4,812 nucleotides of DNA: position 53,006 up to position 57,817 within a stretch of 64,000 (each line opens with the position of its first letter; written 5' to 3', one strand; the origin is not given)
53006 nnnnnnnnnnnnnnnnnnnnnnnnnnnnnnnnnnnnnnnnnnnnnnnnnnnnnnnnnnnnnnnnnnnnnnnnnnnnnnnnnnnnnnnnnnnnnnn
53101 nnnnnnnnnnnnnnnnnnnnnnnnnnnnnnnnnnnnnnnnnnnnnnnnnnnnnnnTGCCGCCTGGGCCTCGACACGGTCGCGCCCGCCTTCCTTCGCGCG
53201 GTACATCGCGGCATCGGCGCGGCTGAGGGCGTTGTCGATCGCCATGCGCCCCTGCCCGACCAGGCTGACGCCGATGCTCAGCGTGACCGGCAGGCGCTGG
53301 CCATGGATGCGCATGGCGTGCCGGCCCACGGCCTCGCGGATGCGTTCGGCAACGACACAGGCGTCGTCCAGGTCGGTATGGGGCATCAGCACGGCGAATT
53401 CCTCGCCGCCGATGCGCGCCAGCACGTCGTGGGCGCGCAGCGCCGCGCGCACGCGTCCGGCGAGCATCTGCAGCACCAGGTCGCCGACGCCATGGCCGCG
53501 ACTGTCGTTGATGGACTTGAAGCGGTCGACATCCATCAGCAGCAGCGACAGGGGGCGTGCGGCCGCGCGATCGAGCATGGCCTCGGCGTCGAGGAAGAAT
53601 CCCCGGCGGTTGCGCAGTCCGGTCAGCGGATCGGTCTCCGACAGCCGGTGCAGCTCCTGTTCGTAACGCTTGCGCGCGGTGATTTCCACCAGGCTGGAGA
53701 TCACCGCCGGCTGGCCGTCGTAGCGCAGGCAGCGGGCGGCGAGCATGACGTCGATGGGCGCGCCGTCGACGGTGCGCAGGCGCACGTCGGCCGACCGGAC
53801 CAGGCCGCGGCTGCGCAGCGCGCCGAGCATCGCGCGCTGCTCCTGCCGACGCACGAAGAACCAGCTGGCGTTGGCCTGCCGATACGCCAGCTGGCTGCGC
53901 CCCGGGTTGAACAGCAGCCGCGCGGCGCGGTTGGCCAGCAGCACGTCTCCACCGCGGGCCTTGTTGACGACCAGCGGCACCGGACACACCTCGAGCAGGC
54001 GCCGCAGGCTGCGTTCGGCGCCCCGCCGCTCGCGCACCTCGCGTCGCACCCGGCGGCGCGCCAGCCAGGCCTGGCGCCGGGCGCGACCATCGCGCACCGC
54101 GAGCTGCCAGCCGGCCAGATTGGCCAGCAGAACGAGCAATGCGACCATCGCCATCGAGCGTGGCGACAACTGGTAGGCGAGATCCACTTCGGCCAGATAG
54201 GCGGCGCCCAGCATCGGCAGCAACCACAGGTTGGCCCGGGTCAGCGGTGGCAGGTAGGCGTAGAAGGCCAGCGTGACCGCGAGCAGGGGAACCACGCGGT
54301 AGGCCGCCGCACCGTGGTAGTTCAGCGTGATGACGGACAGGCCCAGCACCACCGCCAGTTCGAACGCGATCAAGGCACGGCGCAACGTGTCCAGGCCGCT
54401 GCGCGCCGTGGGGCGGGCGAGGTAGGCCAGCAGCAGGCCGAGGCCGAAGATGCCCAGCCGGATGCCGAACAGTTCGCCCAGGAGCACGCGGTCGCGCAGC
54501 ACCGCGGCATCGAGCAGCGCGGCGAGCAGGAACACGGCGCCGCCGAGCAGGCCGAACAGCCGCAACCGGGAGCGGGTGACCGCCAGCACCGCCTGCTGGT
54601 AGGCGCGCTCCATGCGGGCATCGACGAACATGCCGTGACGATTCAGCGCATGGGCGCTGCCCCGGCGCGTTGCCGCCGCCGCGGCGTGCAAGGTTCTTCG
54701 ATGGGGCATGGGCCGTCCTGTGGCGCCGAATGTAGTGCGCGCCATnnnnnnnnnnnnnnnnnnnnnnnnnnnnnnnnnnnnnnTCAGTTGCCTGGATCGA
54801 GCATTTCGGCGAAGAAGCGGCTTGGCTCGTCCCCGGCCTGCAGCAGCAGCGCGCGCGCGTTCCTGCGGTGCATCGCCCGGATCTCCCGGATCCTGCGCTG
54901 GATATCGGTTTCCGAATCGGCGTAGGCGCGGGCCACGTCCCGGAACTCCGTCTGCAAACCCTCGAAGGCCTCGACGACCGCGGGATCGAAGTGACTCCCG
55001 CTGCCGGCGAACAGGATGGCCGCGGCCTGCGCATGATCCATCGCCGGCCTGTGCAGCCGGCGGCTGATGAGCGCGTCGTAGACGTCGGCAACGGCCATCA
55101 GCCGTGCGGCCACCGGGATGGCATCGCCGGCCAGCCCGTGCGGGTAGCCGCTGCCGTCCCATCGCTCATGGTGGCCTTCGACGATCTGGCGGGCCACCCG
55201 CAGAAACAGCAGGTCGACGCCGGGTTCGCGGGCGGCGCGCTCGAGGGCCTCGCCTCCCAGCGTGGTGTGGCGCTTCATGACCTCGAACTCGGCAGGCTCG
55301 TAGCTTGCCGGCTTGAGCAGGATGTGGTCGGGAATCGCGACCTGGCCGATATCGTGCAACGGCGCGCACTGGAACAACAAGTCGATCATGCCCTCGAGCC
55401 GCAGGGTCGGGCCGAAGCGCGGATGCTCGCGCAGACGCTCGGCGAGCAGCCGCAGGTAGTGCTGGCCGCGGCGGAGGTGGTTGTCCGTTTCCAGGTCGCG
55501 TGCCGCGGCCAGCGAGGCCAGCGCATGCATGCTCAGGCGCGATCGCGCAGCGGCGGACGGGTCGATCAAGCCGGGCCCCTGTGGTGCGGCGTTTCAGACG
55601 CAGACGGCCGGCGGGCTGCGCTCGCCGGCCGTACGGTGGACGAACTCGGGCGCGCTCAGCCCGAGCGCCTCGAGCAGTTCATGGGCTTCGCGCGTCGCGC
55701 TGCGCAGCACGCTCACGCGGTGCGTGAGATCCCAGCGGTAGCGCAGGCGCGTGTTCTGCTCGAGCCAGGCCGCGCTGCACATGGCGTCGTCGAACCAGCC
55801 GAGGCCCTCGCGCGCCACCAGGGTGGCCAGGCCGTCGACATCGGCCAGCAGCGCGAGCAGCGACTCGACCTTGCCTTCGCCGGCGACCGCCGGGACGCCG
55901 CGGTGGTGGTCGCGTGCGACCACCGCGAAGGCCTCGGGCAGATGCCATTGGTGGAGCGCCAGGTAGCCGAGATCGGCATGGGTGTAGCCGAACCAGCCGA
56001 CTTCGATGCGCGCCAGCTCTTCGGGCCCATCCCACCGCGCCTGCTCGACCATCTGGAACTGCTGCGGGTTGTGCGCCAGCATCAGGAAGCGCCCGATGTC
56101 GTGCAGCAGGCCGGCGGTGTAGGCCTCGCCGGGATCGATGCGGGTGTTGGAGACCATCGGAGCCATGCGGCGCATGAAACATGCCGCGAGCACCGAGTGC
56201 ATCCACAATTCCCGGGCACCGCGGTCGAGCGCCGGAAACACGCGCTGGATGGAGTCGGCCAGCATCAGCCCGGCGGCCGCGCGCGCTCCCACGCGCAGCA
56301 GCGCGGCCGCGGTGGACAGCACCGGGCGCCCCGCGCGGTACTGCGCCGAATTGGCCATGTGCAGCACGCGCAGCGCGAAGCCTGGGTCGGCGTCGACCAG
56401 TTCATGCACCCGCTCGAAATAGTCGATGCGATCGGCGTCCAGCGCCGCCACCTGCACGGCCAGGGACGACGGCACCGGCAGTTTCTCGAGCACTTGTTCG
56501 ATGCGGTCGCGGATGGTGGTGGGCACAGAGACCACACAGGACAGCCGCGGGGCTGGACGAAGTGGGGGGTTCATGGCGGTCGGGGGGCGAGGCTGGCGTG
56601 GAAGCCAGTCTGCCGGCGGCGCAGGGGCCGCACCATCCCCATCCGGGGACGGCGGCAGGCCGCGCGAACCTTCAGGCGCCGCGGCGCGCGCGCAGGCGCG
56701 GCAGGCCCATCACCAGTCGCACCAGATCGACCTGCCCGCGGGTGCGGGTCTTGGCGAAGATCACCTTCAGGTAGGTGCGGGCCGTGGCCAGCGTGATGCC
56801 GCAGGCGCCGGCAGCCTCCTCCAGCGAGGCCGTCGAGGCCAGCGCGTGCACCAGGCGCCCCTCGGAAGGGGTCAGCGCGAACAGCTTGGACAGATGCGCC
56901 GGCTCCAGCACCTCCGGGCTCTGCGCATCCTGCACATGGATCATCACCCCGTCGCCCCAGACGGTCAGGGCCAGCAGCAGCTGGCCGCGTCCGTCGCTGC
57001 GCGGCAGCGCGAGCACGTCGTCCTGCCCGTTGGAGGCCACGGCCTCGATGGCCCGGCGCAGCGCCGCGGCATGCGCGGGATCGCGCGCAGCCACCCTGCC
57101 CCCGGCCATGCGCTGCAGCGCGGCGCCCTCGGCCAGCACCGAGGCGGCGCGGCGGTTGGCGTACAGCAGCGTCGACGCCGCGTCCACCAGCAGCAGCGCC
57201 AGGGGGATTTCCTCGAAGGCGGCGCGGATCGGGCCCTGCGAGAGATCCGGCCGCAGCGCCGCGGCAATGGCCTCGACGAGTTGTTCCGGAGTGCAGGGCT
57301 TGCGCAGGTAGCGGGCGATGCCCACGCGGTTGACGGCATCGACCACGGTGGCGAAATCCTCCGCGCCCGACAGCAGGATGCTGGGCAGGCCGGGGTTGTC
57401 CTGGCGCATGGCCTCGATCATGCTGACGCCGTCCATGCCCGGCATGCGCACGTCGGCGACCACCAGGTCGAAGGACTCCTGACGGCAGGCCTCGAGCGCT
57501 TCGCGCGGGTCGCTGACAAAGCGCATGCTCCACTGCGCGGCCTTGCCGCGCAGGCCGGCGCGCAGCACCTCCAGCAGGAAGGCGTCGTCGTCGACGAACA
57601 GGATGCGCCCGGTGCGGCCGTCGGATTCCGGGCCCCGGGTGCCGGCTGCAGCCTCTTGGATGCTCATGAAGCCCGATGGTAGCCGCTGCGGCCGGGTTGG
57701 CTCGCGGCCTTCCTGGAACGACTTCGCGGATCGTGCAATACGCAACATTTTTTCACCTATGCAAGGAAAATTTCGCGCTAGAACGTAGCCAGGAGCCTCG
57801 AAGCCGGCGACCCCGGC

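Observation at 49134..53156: Giant c-di-GMP enzyme with a globin inserted between GGDEF and EAL and a putative zinc-binding tail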

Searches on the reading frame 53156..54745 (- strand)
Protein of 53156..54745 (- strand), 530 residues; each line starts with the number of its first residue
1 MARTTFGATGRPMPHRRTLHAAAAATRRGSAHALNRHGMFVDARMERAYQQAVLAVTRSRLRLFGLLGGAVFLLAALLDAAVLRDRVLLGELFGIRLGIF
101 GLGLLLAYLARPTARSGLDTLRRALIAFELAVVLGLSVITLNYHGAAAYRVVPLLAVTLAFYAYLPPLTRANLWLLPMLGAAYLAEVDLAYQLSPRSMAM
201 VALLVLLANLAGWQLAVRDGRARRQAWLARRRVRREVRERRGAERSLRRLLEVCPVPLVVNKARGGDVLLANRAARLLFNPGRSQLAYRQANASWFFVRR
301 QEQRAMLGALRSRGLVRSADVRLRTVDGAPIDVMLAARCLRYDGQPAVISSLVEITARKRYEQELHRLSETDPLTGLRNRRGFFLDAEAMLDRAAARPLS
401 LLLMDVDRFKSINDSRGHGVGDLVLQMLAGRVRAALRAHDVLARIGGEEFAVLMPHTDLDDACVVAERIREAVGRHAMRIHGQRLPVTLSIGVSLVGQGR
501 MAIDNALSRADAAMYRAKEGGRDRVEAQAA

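Call 69: search_protein_families(library=pfam, proteins=[window:53156-54745:-], max_evalue=0.01)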
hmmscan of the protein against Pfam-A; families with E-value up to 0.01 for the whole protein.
seq(530 aa): 3 families
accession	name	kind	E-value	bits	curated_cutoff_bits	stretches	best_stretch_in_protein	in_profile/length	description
PF00990.26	GGDEF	-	2.8e-43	147.9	23.8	1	370-524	2-161/161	Diguanylate cyclase, GGDEF domain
PF00989.32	PAS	-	0.00043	20.7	22.6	1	247-344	3-100/113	PAS fold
PF17853.6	GGDEF_2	-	0.0028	18.3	24.5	1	416-513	36-113/116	GGDEF-like domain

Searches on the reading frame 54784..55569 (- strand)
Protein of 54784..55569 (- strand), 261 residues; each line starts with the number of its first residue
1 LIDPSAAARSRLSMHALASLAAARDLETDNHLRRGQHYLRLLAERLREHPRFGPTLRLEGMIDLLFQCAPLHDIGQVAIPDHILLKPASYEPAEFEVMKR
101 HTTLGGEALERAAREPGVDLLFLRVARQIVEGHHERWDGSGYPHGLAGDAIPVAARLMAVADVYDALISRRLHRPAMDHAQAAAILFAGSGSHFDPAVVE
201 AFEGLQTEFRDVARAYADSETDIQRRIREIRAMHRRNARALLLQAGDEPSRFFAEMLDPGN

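Call 69: search_protein_families(library=pfam, proteins=[window:54784-55569:-], max_evalue=0.01)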
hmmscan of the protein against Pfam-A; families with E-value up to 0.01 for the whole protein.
window:54784-55569:- (261 aa): 2 families
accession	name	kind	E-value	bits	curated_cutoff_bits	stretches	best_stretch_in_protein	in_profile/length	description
PF13487.12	HD_5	-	4.9e-29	101.7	27.2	1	69-198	46-170/170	HD domain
PF01966.28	HD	-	1.7e-17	64.2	22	1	29-166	2-115/116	HD domain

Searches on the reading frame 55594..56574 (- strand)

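Call 69: search_protein_families(library=pfam, proteins=[window:55594-56574:-], max_evalue=0.01)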
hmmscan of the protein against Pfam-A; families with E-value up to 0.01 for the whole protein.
window:55594-56574:- (326 aa): 2 families
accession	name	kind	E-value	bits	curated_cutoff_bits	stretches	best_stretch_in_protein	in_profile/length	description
PF08668.18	HDOD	-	8.7e-37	127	22.9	1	32-225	1-195/196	HDOD domain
PF01966.28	HD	-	1.6e-07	32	22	1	125-228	3-90/116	HD domain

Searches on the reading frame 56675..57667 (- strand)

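Call 69: search_protein_families(library=pfam, proteins=[window:56675-57667:-], max_evalue=0.01)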
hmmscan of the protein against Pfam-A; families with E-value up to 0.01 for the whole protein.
seq(331 aa): 3 families
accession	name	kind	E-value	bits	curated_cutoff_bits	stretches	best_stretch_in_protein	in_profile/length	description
PF00072.30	Response_reg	-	1.5e-23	83.5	30.2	1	22-134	1-110/111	Response regulator receiver domain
PF08448.16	PAS_4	-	0.00019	22.1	23.1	1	151-248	1-105/110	PAS fold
PF13188.13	PAS_8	-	0.00075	19.8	21.8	1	147-184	3-38/65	PAS domain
